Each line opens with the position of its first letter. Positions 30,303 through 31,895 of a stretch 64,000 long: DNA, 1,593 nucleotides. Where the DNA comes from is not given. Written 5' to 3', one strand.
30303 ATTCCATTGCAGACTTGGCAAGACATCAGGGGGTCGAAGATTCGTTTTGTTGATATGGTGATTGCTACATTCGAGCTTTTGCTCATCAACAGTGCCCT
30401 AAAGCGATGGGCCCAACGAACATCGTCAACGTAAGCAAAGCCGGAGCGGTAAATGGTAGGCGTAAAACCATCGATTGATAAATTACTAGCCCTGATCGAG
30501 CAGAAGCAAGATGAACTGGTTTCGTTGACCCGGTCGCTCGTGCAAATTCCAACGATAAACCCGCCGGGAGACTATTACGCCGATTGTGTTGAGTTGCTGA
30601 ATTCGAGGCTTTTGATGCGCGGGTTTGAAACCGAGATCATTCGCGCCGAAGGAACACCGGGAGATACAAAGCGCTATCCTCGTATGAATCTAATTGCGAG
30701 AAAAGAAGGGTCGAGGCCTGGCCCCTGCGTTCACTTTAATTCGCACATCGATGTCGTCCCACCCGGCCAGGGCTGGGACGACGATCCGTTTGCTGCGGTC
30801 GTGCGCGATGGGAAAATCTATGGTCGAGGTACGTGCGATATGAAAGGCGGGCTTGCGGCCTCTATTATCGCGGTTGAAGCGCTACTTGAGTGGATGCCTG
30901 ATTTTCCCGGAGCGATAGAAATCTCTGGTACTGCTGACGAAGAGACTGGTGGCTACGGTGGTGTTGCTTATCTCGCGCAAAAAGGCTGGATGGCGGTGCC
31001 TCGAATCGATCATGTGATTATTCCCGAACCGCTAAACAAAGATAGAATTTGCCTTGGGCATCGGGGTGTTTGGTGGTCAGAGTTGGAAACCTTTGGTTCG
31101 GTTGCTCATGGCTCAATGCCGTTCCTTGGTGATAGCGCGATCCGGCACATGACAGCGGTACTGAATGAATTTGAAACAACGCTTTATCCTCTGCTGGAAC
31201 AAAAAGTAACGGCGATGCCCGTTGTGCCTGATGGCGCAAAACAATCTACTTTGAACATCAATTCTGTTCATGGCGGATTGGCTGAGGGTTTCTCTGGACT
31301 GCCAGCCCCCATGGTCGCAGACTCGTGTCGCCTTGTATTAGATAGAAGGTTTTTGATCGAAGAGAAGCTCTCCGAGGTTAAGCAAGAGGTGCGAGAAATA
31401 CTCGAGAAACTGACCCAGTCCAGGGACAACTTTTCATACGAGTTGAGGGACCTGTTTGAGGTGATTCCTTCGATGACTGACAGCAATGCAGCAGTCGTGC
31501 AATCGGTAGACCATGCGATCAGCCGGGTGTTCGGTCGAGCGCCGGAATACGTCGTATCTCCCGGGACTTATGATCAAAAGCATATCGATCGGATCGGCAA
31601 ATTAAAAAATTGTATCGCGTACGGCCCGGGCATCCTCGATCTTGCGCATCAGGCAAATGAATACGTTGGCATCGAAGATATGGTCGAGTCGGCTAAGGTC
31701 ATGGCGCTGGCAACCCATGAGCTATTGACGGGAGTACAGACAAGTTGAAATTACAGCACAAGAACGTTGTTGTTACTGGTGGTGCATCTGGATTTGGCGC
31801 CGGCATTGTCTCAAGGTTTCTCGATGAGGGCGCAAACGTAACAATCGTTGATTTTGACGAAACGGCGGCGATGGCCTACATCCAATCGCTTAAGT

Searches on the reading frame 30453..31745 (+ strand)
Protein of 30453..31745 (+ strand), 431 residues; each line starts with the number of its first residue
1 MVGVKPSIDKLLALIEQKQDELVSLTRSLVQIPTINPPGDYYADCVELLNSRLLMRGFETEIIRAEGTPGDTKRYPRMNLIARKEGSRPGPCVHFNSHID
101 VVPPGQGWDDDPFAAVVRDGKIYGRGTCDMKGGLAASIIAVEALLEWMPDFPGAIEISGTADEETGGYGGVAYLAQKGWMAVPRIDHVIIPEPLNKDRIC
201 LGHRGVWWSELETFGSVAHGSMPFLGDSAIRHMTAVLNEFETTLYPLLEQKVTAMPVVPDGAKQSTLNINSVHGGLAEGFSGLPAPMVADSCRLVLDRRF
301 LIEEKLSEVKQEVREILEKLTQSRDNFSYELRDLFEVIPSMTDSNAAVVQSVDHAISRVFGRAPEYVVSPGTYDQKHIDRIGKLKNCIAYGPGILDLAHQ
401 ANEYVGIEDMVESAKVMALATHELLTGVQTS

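Call 56: search_protein_families(library=ncbifam, proteins=[window:30453-31745:+], max_evalue=1e-10)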
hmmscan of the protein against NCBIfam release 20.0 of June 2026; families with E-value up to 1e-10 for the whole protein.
window:30453-31745:+ (431 aa): 43 families (the best 25 are shown)
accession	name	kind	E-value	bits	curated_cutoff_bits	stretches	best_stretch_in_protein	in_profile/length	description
NF009558.0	PRK13013.1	equivalog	1.1e-220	732.7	428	1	8-427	4-426/429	acetylornithine deacetylase/succinyl-diaminopimelate desuccinylase family protein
NF006400.0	PRK08651.1-3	equivalog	4.5e-85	285.9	374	1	15-418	5-400/410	succinyl-diaminopimelate desuccinylase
TIGR01910.1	DapE-ArgE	subfamily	1.1e-82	278.3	217.6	1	23-416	1-373/373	ArgE/DapE family deacylase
NF006398.0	PRK08651.1-1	equivalog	2.5e-67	227.6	439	1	13-424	5-399/403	succinyl-diaminopimelate desuccinylase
NF006399.0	PRK08651.1-2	equivalog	5e-63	213.5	381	1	19-418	3-398/405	succinyl-diaminopimelate desuccinylase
NF009557.0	PRK13009.1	equivalog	3.7e-47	161.3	284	1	21-417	4-367/377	succinyl-diaminopimelate desuccinylase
NF005373.0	PRK06915.1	equivalog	6.1e-46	157.2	428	1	78-420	81-413/422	peptidase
TIGR01892.1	AcOrn-deacetyl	equivalog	8.7e-45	153.3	297.7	1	28-418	5-362/365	acetylornithine deacetylase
NF010589.0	PRK13983.1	equivalog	2.8e-44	151.7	333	1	9-420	3-405/409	M20 family metallo-hydrolase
TIGR01246.1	dapE_proteo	equivalog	5.8e-43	147.3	361.8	1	23-416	2-362/370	succinyl-diaminopimelate desuccinylase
NF006365.0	PRK08588.1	subfamily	9e-42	143.7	289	1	75-417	51-373/383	succinyl-diaminopimelate desuccinylase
NF005710.0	PRK07522.1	subfamily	9.7e-40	136.9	412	1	19-419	7-383/391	acetylornithine deacetylase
NF009555.0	PRK13004.1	equivalog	2.7e-38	131.9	321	1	9-424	4-395/399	YgeY family selenium metabolism-linked hydrolase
NF005306.0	PRK06837.1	subfamily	9e-37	126.9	376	1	9-420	9-417/427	ArgE/DapE family deacylase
NF006401.0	PRK08651.1-4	equivalog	1.4e-36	126.3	381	1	23-228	5-204/376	succinyl-diaminopimelate desuccinylase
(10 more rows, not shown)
